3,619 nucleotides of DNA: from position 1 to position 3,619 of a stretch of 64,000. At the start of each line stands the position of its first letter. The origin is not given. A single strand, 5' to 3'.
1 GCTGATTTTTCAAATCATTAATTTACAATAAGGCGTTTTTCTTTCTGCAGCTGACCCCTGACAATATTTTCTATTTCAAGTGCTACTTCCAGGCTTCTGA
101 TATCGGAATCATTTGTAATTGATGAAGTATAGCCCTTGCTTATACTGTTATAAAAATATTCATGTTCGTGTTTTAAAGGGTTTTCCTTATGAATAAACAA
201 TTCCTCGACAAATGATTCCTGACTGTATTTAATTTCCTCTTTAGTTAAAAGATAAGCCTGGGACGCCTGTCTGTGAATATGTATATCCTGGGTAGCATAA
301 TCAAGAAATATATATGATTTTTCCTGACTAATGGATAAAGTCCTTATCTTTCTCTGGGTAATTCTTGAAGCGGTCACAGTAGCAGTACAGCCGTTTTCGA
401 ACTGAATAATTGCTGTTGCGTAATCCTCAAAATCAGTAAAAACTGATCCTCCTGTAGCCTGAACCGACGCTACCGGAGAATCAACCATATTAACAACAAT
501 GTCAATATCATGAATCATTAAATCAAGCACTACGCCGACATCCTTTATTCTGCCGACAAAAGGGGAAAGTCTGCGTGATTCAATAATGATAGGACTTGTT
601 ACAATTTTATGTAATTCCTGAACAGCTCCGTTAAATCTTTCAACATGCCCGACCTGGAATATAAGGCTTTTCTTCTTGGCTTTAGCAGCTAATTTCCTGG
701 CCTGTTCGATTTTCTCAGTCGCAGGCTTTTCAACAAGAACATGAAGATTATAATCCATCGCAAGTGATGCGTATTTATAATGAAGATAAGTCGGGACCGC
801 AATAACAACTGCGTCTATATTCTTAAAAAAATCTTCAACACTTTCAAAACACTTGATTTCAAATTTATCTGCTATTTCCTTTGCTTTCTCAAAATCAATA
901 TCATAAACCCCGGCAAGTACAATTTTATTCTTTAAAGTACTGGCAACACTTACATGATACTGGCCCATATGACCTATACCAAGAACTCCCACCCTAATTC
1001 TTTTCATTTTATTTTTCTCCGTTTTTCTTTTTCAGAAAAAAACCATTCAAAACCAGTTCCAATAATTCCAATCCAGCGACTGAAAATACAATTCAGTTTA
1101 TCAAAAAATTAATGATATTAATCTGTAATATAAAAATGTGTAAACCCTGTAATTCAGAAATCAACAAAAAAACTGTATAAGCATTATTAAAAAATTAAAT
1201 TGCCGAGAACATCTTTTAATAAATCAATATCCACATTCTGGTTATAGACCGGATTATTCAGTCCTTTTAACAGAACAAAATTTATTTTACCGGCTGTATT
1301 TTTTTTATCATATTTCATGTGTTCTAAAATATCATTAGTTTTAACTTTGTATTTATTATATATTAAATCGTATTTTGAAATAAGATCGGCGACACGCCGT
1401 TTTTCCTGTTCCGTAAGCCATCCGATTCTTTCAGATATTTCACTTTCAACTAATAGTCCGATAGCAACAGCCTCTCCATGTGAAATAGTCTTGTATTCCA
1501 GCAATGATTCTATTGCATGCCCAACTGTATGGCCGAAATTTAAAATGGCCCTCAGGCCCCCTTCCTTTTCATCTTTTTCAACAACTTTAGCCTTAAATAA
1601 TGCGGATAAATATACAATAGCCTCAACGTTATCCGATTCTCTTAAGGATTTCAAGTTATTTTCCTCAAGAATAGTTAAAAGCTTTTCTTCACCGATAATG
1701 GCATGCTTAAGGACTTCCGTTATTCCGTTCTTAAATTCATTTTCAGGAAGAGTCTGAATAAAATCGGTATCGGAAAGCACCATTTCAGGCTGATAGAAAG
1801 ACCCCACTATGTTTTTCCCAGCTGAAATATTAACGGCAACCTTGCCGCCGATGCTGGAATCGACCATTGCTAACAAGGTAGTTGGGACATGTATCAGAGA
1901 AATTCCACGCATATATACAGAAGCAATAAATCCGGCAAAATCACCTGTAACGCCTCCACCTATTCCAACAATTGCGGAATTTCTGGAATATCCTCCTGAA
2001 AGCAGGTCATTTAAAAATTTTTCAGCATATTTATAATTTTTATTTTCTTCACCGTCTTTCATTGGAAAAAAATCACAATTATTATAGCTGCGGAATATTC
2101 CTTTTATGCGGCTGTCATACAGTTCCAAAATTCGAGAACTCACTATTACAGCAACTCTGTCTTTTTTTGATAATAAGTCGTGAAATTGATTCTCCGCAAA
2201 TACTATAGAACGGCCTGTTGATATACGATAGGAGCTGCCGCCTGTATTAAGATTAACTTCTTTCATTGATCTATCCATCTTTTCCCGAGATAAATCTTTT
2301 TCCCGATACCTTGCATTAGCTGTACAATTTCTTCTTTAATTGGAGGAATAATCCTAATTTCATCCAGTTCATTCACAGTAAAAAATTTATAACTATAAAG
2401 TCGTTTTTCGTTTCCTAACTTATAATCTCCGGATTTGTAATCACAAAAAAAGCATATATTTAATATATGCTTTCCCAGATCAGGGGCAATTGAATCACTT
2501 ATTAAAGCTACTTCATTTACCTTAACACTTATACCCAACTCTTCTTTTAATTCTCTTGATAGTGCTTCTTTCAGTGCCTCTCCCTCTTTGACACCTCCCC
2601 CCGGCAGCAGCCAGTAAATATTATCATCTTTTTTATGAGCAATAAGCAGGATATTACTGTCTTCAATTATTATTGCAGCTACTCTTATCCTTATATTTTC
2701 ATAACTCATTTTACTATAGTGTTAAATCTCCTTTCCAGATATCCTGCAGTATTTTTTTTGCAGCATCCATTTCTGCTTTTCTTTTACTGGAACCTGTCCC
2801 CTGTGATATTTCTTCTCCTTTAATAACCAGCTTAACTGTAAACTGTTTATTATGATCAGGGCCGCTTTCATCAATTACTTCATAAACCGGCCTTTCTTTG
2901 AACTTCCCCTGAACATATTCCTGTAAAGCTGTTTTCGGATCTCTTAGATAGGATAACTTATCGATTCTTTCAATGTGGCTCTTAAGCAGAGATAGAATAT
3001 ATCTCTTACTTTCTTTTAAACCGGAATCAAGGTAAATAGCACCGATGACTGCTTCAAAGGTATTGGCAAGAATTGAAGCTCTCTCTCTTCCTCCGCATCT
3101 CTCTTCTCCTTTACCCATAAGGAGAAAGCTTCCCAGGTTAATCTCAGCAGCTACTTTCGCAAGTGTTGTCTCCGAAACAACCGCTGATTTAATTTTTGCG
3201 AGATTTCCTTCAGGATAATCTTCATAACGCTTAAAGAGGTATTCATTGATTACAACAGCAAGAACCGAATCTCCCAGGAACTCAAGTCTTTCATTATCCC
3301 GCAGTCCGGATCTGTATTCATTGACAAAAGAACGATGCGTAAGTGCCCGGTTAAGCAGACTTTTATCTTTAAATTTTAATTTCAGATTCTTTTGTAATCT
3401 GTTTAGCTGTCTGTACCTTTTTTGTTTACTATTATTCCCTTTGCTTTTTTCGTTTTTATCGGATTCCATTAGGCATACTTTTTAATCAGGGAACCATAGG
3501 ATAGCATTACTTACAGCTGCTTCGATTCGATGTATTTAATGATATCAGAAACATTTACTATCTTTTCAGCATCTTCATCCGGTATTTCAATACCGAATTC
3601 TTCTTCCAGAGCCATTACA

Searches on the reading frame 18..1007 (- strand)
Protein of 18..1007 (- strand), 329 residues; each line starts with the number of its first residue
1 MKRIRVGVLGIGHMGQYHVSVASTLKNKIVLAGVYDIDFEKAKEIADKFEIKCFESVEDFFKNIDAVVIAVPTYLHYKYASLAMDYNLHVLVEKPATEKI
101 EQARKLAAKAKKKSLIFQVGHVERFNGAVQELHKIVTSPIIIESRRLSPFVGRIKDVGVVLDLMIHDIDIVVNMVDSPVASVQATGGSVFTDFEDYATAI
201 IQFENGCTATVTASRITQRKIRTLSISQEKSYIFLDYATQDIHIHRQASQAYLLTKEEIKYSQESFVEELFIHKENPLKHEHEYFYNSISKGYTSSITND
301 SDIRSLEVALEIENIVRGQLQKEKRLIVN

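Call 21: search_protein_families(library=pfam, proteins=[window:18-1007:-], max_evalue=0.001)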
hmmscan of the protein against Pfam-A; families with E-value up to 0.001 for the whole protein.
window:18-1007:- (329 aa): 7 families
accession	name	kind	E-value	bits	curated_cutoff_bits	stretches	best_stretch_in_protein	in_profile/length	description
PF01408.29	GFO_IDH_MocA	-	1.3e-28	100.5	24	1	4-121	1-120/120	Oxidoreductase family, NAD-binding Rossmann fold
PF22725.1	GFO_IDH_MocA_C3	-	7.1e-14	52.3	27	1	156-224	42-114/124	GFO/IDH/MocA C-terminal domain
PF03807.23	F420_oxidored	-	3.6e-07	31.1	21.6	1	5-83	1-79/94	NADP oxidoreductase coenzyme F420-dependent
PF03446.21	NAD_binding_2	-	1.2e-06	29.1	21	1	5-115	1-112/161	NAD binding domain of 6-phosphogluconate dehydrogenase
PF02894.22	GFO_IDH_MocA_C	-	1.3e-06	28.8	22.9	1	155-259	38-146/218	Oxidoreductase family, C-terminal alpha/beta domain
PF02629.25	CoA_binding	-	3.6e-05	24.9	22.3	1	2-86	2-86/97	CoA binding domain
PF02826.25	2-Hacid_dh_C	-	0.00078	19.3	25.1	0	4-73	37-101/178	D-isomer specific 2-hydroxyacid dehydrogenase, NAD binding domain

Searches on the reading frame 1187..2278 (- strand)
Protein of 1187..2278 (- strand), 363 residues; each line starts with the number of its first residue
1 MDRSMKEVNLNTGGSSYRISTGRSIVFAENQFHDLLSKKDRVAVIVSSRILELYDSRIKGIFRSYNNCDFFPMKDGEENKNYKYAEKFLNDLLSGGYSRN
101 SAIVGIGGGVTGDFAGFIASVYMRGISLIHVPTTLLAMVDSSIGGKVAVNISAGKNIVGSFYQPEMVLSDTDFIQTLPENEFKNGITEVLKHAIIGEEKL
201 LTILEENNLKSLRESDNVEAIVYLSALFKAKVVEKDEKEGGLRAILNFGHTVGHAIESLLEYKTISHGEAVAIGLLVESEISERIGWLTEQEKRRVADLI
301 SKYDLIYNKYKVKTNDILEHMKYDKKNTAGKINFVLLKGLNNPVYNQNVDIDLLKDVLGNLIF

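Call 21: search_protein_families(library=pfam, proteins=[window:1187-2278:-], max_evalue=0.001)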
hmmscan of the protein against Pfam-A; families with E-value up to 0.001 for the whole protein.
window:1187-2278:- (363 aa): 3 families
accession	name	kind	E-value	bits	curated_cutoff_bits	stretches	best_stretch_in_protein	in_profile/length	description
PF01761.26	DHQ_synthase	-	1.2e-44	151.1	24.2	1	72-183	3-114/115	3-dehydroquinate synthase N-terminal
PF24621.2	DHQS_C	-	7.4e-42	143.1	27.6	1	185-327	1-144/144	3-dehydroquinate synthase C-terminal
PF13685.12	Fe-ADH_2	-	0.0004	20.9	28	1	38-135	18-108/149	Iron-containing alcohol dehydrogenase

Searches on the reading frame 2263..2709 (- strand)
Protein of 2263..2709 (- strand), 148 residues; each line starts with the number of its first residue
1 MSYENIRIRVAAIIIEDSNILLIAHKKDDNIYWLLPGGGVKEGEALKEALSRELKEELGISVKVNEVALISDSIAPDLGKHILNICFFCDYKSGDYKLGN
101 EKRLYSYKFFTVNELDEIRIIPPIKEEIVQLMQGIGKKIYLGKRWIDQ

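Call 21: search_protein_families(library=pfam, proteins=[window:2263-2709:-], max_evalue=0.001)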
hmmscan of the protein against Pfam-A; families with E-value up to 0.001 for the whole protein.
window:2263-2709:- (148 aa): 3 families
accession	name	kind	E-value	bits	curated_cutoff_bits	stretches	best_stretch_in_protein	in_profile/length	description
PF00293.34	NUDIX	-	1.8e-18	67.3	21.1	1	8-128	4-130/134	NUDIX domain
PF13869.12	NUDIX_2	-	0.0007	19.5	27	1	4-75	40-112/188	Nucleotide hydrolase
PF22327.2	Nudt16-like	-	0.00075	19.9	27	1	35-67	37-70/161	U8 snoRNA-decapping enzyme-like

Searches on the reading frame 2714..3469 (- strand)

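Call 21: search_protein_families(library=pfam, proteins=[window:2714-3469:-], max_evalue=0.001)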
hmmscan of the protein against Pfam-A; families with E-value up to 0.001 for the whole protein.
window:2714-3469:- (251 aa): 5 families
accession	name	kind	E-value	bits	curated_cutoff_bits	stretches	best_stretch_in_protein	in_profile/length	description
PF14622.11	Ribonucleas_3_3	-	1.8e-40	138.5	35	1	35-162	1-124/128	Ribonuclease-III-like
PF00636.31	Ribonuclease_3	-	6.3e-26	91.6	27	1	60-150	1-102/102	Ribonuclease III domain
PF00035.32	dsrm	-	1.4e-18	67.6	23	1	178-243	1-65/66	Double-stranded RNA binding motif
PF22935.1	RM44_endonuclase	-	1.3e-10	42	27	1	29-145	13-139/139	Large ribosomal subunit protein mL44, endonuclease domain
PF14709.13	DND1_DSRM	-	1.8e-05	25.4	25.7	1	178-239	3-69/80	double strand RNA binding domain from DEAD END PROTEIN 1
